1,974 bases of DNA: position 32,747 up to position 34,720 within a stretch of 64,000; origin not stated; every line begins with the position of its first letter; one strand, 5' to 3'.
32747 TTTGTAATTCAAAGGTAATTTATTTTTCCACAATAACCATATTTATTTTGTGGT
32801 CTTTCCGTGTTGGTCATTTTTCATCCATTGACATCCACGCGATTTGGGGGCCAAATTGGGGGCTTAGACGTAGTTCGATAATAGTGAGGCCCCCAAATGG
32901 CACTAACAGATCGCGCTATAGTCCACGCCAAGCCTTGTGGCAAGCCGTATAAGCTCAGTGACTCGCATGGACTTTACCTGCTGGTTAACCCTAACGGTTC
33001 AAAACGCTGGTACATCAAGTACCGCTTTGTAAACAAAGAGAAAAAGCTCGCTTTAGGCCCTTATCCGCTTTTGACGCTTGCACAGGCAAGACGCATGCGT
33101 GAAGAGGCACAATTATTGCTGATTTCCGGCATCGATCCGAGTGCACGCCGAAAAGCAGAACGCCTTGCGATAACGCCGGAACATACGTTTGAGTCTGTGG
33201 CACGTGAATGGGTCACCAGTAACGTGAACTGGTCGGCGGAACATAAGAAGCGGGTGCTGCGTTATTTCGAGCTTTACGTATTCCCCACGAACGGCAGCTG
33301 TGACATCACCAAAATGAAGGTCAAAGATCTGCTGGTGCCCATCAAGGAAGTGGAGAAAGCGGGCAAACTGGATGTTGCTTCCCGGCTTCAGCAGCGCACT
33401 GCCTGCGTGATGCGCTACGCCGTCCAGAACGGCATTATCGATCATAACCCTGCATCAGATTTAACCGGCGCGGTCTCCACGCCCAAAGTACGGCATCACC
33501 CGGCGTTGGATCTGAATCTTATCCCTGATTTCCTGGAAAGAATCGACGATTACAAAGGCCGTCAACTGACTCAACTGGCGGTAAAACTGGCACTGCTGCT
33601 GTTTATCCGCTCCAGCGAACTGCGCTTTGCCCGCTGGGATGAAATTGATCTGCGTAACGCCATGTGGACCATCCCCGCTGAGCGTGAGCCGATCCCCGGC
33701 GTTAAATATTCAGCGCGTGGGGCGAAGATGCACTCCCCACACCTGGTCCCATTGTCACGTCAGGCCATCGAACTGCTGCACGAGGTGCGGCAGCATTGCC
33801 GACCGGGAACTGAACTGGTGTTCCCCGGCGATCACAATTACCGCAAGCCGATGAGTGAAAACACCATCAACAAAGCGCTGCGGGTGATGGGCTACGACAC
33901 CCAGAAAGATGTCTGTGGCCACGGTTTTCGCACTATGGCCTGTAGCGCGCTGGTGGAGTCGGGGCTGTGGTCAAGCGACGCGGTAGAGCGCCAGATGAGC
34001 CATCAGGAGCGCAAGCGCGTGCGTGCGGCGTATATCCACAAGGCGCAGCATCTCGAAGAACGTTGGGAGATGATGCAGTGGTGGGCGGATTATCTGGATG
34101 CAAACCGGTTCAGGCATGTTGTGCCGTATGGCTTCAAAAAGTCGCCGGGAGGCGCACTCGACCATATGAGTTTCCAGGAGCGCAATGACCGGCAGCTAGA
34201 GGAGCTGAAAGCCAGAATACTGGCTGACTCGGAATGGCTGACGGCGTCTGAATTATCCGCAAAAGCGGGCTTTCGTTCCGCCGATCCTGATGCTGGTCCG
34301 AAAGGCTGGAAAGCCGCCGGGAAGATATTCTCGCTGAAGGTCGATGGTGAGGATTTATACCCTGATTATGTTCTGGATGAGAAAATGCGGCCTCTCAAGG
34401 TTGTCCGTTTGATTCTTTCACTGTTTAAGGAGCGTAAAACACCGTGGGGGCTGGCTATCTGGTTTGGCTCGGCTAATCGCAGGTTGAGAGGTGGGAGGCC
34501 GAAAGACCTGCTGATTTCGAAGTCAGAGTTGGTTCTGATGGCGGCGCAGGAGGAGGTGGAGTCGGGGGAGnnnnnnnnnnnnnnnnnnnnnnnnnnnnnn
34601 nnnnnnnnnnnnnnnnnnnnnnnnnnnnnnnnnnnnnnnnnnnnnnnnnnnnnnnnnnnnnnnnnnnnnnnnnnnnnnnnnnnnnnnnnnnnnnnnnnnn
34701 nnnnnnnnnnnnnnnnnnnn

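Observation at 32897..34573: P4-type integrase with ~150-aa C-terminal extension resembling an Xre/MbcA/ParS-type antitoxin domain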

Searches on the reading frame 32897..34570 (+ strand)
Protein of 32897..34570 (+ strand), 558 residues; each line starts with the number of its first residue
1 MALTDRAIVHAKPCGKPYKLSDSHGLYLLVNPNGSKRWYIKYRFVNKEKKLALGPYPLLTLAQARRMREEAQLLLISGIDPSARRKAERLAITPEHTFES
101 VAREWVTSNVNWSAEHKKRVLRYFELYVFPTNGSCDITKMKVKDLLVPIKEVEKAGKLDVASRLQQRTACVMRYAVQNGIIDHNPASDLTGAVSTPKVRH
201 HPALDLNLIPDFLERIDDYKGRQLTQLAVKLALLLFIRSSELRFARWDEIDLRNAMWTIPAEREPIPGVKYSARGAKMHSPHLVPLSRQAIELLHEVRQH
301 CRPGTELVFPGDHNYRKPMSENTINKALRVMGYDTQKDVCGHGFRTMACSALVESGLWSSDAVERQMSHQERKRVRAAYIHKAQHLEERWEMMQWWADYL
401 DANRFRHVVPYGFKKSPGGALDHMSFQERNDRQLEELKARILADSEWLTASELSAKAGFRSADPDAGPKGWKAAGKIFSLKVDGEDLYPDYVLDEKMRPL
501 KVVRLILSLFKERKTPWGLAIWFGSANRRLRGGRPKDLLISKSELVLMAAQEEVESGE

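Call 5: profile_search(protein=window:32897-34570:+)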
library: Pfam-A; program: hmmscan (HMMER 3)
A. the first sequence (558 residues): domains with independent E <= 10: 3; with E <= 0.001: 3
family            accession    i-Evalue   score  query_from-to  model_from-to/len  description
Arm-DNA-bind_3    PF13356.12    4.1e-24    85.0       3-88          1-83/83  Arm DNA-binding domain
Phage_int_M       PF22022.2     6.9e-24    84.4      98-192         1-96/96  Phage integrase central domain
Phage_integrase   PF00589.27    6.7e-18    65.5     221-384        20-170/172  Phage integrase family

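Call 9: search_protein_families(proteins=[window:32897-34570:+], library=ncbifam, max_evalue=1)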
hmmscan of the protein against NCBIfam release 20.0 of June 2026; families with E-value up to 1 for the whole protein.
window:32897-34570:+ (558 aa): 1 family
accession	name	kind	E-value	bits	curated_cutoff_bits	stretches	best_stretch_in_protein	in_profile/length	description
NF007246.0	PRK09692.1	domain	3.3e-63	213.7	434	1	3-405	8-398/413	integrase domain-containing protein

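Call 23: find_homologous_proteins(query=window:32897-34570:+, max_evalue=1e-30)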
Query window:32897-34570:+ (558 aa): 7999 proteins with E <= 1e-30 among 8000 candidates; the best 120 are listed.
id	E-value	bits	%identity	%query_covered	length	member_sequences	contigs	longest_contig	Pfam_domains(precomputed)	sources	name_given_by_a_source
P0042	0.0e+0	1266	98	100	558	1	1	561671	PF22022.3,PF13356.13,PF00589.28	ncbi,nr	ncbi:integrase arm-type DNA-binding domain-containing protein [Enterobacter hormaechei]|nr:integrase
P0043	0.0e+0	1263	98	100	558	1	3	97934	PF22022.3,PF13356.13,PF00589.28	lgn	-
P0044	0.0e+0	1263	98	100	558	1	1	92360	PF22022.3,PF13356.13,PF00589.28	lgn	-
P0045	0.0e+0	1263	98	100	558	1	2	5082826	PF22022.3,PF13356.13,PF00589.28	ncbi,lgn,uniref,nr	ncbi:tyrosine-type recombinase/integrase [Citrobacter sp. S-77]|uniref:tyrosine-type recombinase/int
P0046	0.0e+0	1263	99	100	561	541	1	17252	PF22022.3,PF13356.13,PF00589.28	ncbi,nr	ncbi:TPA: tyrosine-type recombinase/integrase [Citrobacter koseri]|nr:tyrosine-type recombinase/inte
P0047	0.0e+0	1262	98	100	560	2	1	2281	PF22022.3,PF13356.13,PF00589.28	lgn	-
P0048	0.0e+0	1261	98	100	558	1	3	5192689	PF22022.3,PF13356.13,PF00589.28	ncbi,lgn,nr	ncbi:integrase arm-type DNA-binding domain-containing protein [Klebsiella aerogenes]|nr:integrase ar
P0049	0.0e+0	1261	98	100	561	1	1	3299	PF22022.3,PF13356.13,PF00589.28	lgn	-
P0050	0.0e+0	1260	98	100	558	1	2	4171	PF22022.3,PF13356.13,PF00589.28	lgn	-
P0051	0.0e+0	1260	98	100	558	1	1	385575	PF22022.3,PF13356.13,PF00589.28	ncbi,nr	ncbi:integrase arm-type DNA-binding domain-containing protein [Klebsiella oxytoca]|nr:integrase arm-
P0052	0.0e+0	1260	98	100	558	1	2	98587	PF22022.3,PF13356.13,PF00589.28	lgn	-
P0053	0.0e+0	1260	98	100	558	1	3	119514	PF22022.3,PF13356.13,PF00589.28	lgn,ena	-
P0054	0.0e+0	1260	98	100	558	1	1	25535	PF22022.3,PF13356.13,PF00589.28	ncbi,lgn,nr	ncbi:integrase arm-type DNA-binding domain-containing protein [Citrobacter cronae]|nr:integrase arm-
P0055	0.0e+0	1257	98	100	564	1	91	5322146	PF22022.3,PF13356.13,PF00589.28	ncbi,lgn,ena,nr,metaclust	ncbi:integrase arm-type DNA-binding domain-containing protein [Klebsiella pneumoniae]|nr:integrase a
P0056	0.0e+0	1257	98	100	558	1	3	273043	PF22022.3,PF13356.13,PF00589.28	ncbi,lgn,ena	-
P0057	0.0e+0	1256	98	100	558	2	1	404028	PF22022.3,PF13356.13,PF00589.28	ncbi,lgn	-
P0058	0.0e+0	1256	98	100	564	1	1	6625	PF22022.3,PF13356.13,PF00589.28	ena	-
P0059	0.0e+0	1255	98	100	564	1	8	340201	PF22022.3,PF13356.13,PF00589.28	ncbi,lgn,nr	ncbi:TPA: tyrosine-type recombinase/integrase [Klebsiella pneumoniae subsp. pneumoniae]|nr:tyrosine-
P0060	0.0e+0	1254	98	100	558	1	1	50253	PF22022.3,PF13356.13,PF00589.28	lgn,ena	-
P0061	0.0e+0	1254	97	100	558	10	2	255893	PF22022.3,PF13356.13,PF00589.28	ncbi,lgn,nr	ncbi:TPA: integrase arm-type DNA-binding domain-containing protein [Klebsiella aerogenes]|nr:integra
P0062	0.0e+0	1254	97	100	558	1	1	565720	PF22022.3,PF13356.13,PF00589.28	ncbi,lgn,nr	ncbi:integrase arm-type DNA-binding domain-containing protein [Citrobacter cronae]|nr:integrase arm-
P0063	0.0e+0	1253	98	100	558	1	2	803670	PF22022.3,PF13356.13,PF00589.28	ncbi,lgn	-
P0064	0.0e+0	1252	98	100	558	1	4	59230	PF22022.3,PF13356.13,PF00589.28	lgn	-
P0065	0.0e+0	1252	98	100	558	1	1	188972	PF22022.3,PF13356.13,PF00589.28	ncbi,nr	ncbi:tyrosine-type recombinase/integrase [Escherichia coli]|nr:integrase arm-type DNA-binding domain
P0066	0.0e+0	1252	97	100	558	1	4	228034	PF22022.3,PF13356.13,PF00589.28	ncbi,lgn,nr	ncbi:TPA: tyrosine-type recombinase/integrase [Klebsiella oxytoca]|nr:tyrosine-type recombinase/inte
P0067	0.0e+0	1252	98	100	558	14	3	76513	PF22022.3,PF13356.13,PF00589.28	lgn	-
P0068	0.0e+0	1249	97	100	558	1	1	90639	PF22022.3,PF13356.13,PF00589.28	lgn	-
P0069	0.0e+0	1248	97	100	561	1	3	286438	PF22022.3,PF13356.13,PF00589.28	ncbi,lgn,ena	ncbi:tyrosine-type recombinase/integrase [Klebsiella pneumoniae]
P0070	0.0e+0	1246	97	100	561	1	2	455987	PF22022.3,PF13356.13,PF00589.28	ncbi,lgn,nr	ncbi:tyrosine-type recombinase/integrase [Enterobacter cloacae]|nr:integrase arm-type DNA-binding do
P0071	0.0e+0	1245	97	100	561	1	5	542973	PF22022.3,PF13356.13,PF00589.28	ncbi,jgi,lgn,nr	ncbi:tyrosine-type recombinase/integrase [Enterobacter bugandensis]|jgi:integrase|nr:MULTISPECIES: i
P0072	0.0e+0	1244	97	100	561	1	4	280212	PF22022.3,PF13356.13,PF00589.28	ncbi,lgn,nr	ncbi:tyrosine-type recombinase/integrase [Klebsiella aerogenes]|nr:DUF4102 domain-containing protein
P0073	0.0e+0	1243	97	100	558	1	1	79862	PF22022.3,PF13356.13,PF00589.28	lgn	-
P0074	0.0e+0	1242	97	100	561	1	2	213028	PF22022.3,PF13356.13,PF00589.28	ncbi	-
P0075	0.0e+0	1240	96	100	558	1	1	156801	PF22022.3,PF13356.13,PF00589.28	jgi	jgi:integrase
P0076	0.0e+0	1235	97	100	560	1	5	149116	PF22022.3,PF13356.13,PF00589.28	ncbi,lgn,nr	ncbi:integrase arm-type DNA-binding domain-containing protein [Enterobacter cloacae]|nr:integrase ar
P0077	0.0e+0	1234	96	100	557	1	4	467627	PF22022.3,PF13356.13,PF00589.28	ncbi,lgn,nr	ncbi:TPA: tyrosine-type recombinase/integrase [Salmonella enterica subsp. indica]|nr:integrase arm-t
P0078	0.0e+0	1233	96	100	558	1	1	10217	PF22022.3,PF13356.13,PF00589.28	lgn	-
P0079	0.0e+0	1222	96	100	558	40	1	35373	PF22022.3,PF13356.13,PF00589.28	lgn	-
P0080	0.0e+0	1221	95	100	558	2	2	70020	PF22022.3,PF13356.13,PF00589.28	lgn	-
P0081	0.0e+0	1216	96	100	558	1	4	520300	PF22022.3,PF13356.13,PF00589.28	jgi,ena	-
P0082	0.0e+0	1170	91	100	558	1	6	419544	PF22022.3,PF13356.13,PF00589.28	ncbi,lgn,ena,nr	ncbi:TPA: tyrosine-type recombinase/integrase [Klebsiella pneumoniae]|nr:tyrosine-type recombinase/i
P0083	0.0e+0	1168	90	100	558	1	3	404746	PF22022.3,PF13356.13,PF00589.28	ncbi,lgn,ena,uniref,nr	ncbi:MAG: tyrosine-type recombinase/integrase [Klebsiella sp.]|uniref:tyrosine-type recombinase/inte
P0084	0.0e+0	1165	90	100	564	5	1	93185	PF22022.3,PF13356.13,PF00589.28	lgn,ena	-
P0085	0.0e+0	1164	90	100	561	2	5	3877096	PF22022.3,PF13356.13,PF00589.28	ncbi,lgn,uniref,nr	ncbi:tyrosine-type recombinase/integrase [Edwardsiella piscicida]|uniref:tyrosine-type recombinase/i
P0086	0.0e+0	1162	90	100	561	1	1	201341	PF22022.3,PF13356.13,PF00589.28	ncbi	-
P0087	0.0e+0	1161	90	100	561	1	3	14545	PF22022.3,PF13356.13,PF00589.28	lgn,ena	-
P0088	0.0e+0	1160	90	100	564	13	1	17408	PF22022.3,PF13356.13,PF00589.28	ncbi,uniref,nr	ncbi:tyrosine-type recombinase/integrase [Citrobacter koseri]|uniref:tyrosine-type recombinase/integ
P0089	0.0e+0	1159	90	100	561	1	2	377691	PF22022.3,PF13356.13,PF00589.28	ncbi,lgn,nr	ncbi:TPA: tyrosine-type recombinase/integrase [Klebsiella aerogenes]|nr:tyrosine-type recombinase/in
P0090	0.0e+0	1158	90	100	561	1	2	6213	PF22022.3,PF13356.13,PF00589.28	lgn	-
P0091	0.0e+0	1158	90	100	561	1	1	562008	PF22022.3,PF13356.13,PF00589.28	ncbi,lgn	ncbi:tyrosine-type recombinase/integrase [Enterobacter hormaechei]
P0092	0.0e+0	1156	89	100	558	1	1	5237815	PF22022.3,PF13356.13,PF00589.28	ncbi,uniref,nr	ncbi:tyrosine-type recombinase/integrase [Klebsiella aerogenes]|uniref:tyrosine-type recombinase/int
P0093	0.0e+0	1154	89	100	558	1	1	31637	PF22022.3,PF13356.13,PF00589.28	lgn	-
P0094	0.0e+0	1151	89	100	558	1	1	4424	PF22022.3,PF13356.13,PF00589.28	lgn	-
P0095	0.0e+0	1151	89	100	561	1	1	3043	PF22022.3,PF13356.13,PF00589.28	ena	-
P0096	0.0e+0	1150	89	100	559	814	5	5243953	PF22022.3,PF13356.13,PF00589.28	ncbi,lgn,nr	ncbi:tyrosine-type recombinase/integrase [Klebsiella pneumoniae]|nr:integrase arm-type DNA-binding d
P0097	0.0e+0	1150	90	99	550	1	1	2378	PF22022.3,PF13356.13,PF00589.28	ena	-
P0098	0.0e+0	1148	89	100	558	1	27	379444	PF22022.3,PF13356.13,PF00589.28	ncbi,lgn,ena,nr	ncbi:TPA: tyrosine-type recombinase/integrase [Escherichia coli]|nr:DUF4102 domain-containing protei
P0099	0.0e+0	1148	89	100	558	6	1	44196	PF22022.3,PF13356.13,PF00589.28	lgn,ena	-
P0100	0.0e+0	1147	89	100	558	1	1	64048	PF22022.3,PF13356.13,PF00589.28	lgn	-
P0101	0.0e+0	1147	88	100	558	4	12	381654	PF22022.3,PF13356.13,PF00589.28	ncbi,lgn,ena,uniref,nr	ncbi:tyrosine-type recombinase/integrase [Klebsiella michiganensis]|uniref:tyrosine-type recombinase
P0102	0.0e+0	1146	89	100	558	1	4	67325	PF22022.3,PF13356.13,PF00589.28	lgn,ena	-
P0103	0.0e+0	1146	89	100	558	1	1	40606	PF22022.3,PF13356.13,PF00589.28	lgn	-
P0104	0.0e+0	1145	89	100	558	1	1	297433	PF22022.3,PF13356.13,PF00589.28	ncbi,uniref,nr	ncbi:tyrosine-type recombinase/integrase [Klebsiella aerogenes]|uniref:tyrosine-type recombinase/int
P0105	0.0e+0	1144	89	100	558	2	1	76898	PF22022.3,PF13356.13,PF00589.28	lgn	-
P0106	0.0e+0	1143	89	100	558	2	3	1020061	PF22022.3,PF13356.13,PF00589.28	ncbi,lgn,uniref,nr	ncbi:tyrosine-type recombinase/integrase [Citrobacter sp. MGH104]|uniref:tyrosine-type recombinase/i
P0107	0.0e+0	1143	88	100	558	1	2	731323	PF22022.3,PF13356.13,PF00589.28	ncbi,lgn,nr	ncbi:TPA: tyrosine-type recombinase/integrase [Citrobacter farmeri]|nr:tyrosine-type recombinase/int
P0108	0.0e+0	1142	88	100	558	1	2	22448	PF22022.3,PF13356.13,PF00589.28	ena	-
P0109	0.0e+0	1141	88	100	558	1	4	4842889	PF22022.3,PF13356.13,PF00589.28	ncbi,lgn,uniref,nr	ncbi:Integrase [Salmonella enterica subsp. salamae]|uniref:Integrase n=1 Tax=Salmonella enterica Tax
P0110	0.0e+0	1141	89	100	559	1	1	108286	PF22022.3,PF13356.13,PF00589.28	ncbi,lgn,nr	ncbi:TPA: tyrosine-type recombinase/integrase [Salmonella enterica]|nr:tyrosine-type recombinase/int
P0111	0.0e+0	1139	88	100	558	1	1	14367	PF22022.3,PF13356.13,PF00589.28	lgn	-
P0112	0.0e+0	1139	89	99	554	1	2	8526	PF22022.3,PF13356.13,PF00589.28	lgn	-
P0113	0.0e+0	1138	88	100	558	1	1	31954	PF22022.3,PF13356.13,PF00589.28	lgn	-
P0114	0.0e+0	1138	88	100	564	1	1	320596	PF22022.3,PF13356.13,PF00589.28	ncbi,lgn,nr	ncbi:tyrosine-type recombinase/integrase [Salmonella enterica]|nr:tyrosine-type recombinase/integras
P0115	0.0e+0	1136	88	100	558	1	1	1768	PF22022.3,PF13356.13,PF00589.28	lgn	-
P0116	0.0e+0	1135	88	100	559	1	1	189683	PF22022.3,PF13356.13,PF00589.28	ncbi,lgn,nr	ncbi:tyrosine-type recombinase/integrase [Salmonella enterica]|nr:tyrosine-type recombinase/integras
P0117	0.0e+0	1129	87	100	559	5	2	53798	PF22022.3,PF13356.13,PF00589.28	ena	-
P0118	0.0e+0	1128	87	100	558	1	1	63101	PF22022.3,PF13356.13,PF00589.28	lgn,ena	-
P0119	0.0e+0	1123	87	100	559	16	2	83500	PF22022.3,PF13356.13,PF00589.28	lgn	-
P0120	0.0e+0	1123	97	90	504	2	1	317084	PF22022.3,PF13356.13,PF00589.28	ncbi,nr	ncbi:integrase arm-type DNA-binding domain-containing protein [Klebsiella variicola]|nr:integrase ar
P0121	0.0e+0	1114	86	100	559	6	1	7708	PF22022.3,PF13356.13,PF00589.28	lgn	-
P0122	0.0e+0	1099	85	100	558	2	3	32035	PF22022.3,PF13356.13,PF00589.28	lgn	-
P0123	0.0e+0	1099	96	89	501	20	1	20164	PF22022.3,PF00589.28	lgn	-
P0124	0.0e+0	1089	84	100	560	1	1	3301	PF22022.3,PF13356.13,PF00589.28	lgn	-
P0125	0.0e+0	1075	86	97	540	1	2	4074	PF22022.3,PF13356.13,PF00589.28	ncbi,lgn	-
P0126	0.0e+0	1074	86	97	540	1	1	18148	PF22022.3,PF13356.13,PF00589.28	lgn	-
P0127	0.0e+0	1066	95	87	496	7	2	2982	PF22022.3,PF13356.13,PF00589.28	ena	-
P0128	0.0e+0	1045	88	92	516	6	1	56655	PF22022.3,PF13356.13,PF00589.28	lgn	-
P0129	0.0e+0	1022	80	100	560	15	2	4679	PF22022.3,PF13356.13,PF00589.28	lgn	-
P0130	0.0e+0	1019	87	90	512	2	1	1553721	PF22022.3,PF13356.13,PF00589.28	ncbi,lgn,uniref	ncbi:integrase arm-type DNA-binding domain-containing protein [Pectobacterium aroidearum]|uniref:tyr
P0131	2.9e-294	995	96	81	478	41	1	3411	PF22022.3,PF00589.28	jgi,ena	-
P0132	1.3e-293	993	89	85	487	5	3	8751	PF22022.3,PF13356.13,PF00589.28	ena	-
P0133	4.7e-281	951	94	79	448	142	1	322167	PF22022.3,PF00589.28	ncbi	ncbi:tyrosine-type recombinase/integrase [Salmonella enterica subsp. salamae]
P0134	1.5e-272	923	80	91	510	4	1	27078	PF22022.3,PF13356.13,PF00589.28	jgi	-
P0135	7.1e-270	914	96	74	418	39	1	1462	PF22022.3,PF13356.13,PF00589.28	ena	-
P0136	2.1e-264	896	84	85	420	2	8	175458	PF22022.3,PF13356.13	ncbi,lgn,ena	-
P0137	1.3e-249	847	95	69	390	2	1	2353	PF00589.28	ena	-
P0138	4.3e-246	836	86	75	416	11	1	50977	PF22022.3,PF13356.13,PF00589.28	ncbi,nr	ncbi:tyrosine-type recombinase/integrase [Salmonella enterica subsp. salamae]|nr:tyrosine-type recom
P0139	2.3e-242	824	85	74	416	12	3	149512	PF22022.3,PF13356.13,PF00589.28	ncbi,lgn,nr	ncbi:integrase [Salmonella enterica subsp. salamae]|nr:integrase [Salmonella enterica subsp. salamae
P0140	2.7e-241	820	85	75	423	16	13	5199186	PF22022.3,PF13356.13,PF00589.28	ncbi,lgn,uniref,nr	ncbi:tyrosine-type recombinase/integrase [Klebsiella pneumoniae]|uniref:tyrosine-type recombinase/in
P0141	3.6e-227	773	87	69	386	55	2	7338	PF22022.3,PF13356.13,PF00589.28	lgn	-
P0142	2.8e-215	734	87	66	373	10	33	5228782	PF22022.3,PF13356.13,PF00589.28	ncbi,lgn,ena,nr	ncbi:integrase [Klebsiella pneumoniae]|nr:integrase [Klebsiella pneumoniae] SLV12240.1 integrase [Kl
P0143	9.2e-214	729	77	74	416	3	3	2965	PF22022.3,PF13356.13,PF00589.28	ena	-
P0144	4.2e-191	654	68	74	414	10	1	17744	PF22022.3,PF13356.13,PF00589.28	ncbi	-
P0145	8.0e-186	637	89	55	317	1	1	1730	PF22022.3,PF00589.28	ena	-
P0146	1.3e-184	633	67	74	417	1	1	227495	PF22022.3,PF13356.13,PF00589.28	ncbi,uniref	ncbi:tyrosine-type recombinase/integrase [Pantoea sp. B65]|uniref:tyrosine-type recombinase/integras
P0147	3.8e-177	608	64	75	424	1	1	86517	PF22022.3,PF13356.13,PF00589.28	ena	-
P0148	3.2e-176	605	63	75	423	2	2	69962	PF22022.3,PF13356.13,PF00589.28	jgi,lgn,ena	-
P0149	3.5e-174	598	62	74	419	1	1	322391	PF22022.3,PF13356.13,PF00589.28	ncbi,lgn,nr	ncbi:DUF4102 domain-containing protein [Salmonella enterica subsp. enterica]|nr:DUF4102 domain-conta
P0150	9.8e-173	594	61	74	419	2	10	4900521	PF22022.3,PF13356.13,PF00589.28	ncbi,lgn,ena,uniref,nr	ncbi:TPA: tyrosine-type recombinase/integrase [Escherichia coli]|uniref:tyrosine-type recombinase/in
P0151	1.5e-172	593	62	74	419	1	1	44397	PF22022.3,PF13356.13,PF00589.28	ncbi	ncbi:tyrosine-type recombinase/integrase [Escherichia coli]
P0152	1.8e-172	593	65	74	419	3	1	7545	PF22022.3,PF13356.13,PF00589.28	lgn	-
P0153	3.6e-172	592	62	74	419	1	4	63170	PF22022.3,PF13356.13,PF00589.28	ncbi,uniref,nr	ncbi:TPA: integrase arm-type DNA-binding domain-containing protein [Salmonella enterica subsp. enter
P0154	8.6e-172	591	62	74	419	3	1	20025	PF22022.3,PF13356.13,PF00589.28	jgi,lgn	jgi:integrase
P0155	9.2e-172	590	62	75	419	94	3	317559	PF22022.3,PF13356.13,PF00589.28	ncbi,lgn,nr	ncbi:tyrosine-type recombinase/integrase [Salmonella enterica]|nr:tyrosine-type recombinase/integras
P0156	1.2e-171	590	61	74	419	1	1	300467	PF22022.3,PF13356.13,PF00589.28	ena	-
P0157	1.2e-171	590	63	74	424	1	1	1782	PF22022.3,PF13356.13,PF00589.28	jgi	-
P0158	2.2e-171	589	63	74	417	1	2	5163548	PF22022.3,PF13356.13,PF00589.28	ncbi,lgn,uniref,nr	ncbi:integrase [Erwinia toletana]|uniref:Integrase n=1 Tax=Winslowiella toletana TaxID=92490 RepID=A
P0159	3.2e-171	589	62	74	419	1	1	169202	PF22022.3,PF13356.13,PF00589.28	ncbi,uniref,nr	ncbi:integrase arm-type DNA-binding domain-containing protein [Citrobacter youngae]|uniref:tyrosine-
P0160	4.2e-171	588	62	74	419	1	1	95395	PF22022.3,PF13356.13,PF00589.28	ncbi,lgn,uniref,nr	ncbi:integrase arm-type DNA-binding domain-containing protein [Citrobacter sp. CtB7.12]|uniref:tyros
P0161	5.0e-171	588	61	74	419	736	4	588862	PF22022.3,PF13356.13,PF00589.28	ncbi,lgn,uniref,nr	ncbi:DUF4102 domain-containing protein [Salmonella enterica subsp. enterica]|uniref:DUF4102 domain-c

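Call 42: find_encoding_contigs(protein=P0096, flank=6000, max_places=4)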
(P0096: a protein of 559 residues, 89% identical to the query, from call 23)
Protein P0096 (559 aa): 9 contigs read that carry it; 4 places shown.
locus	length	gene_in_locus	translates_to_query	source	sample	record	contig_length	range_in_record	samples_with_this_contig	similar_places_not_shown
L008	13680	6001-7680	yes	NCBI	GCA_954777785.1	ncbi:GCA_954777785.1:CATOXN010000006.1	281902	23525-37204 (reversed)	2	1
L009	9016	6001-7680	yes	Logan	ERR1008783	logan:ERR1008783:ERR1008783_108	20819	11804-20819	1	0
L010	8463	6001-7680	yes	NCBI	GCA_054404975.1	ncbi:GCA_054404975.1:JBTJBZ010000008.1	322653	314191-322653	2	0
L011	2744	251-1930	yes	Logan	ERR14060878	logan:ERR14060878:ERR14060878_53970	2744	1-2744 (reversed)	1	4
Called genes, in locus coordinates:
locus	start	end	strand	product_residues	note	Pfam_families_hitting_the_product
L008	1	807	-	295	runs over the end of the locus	PF00528:BPD_transp_1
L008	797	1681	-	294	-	PF00528:BPD_transp_1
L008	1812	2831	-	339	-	PF08240:ADH_N, PF01262:AlaDh_PNT_C, PF00107:ADH_zinc_N, PF13602:ADH_zinc_N_2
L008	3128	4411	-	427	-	PF00916:Sulfate_transp, PF16983:MFS_MOT1 (weak)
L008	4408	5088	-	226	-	PF00484:Pro_CA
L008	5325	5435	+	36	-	-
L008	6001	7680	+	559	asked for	PF13356:Arm-DNA-bind_3, PF22022:Phage_int_M, PF00589:Phage_integrase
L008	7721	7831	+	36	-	-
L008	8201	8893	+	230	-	PF08808:RES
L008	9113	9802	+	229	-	PF10899:AbiGi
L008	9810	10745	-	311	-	PF08843:AbiEii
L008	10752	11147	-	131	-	PF19570:DUF6088 (weak)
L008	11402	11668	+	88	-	-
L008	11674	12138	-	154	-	PF00583:Acetyltransf_1, PF13508:Acetyltransf_7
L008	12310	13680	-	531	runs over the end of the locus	PF07514:TraI_2, PF07515:TraI_2_C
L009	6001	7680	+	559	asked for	PF13356:Arm-DNA-bind_3, PF22022:Phage_int_M, PF00589:Phage_integrase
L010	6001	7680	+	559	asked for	PF13356:Arm-DNA-bind_3, PF22022:Phage_int_M, PF00589:Phage_integrase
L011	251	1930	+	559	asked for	PF13356:Arm-DNA-bind_3, PF22022:Phage_int_M, PF00589:Phage_integrase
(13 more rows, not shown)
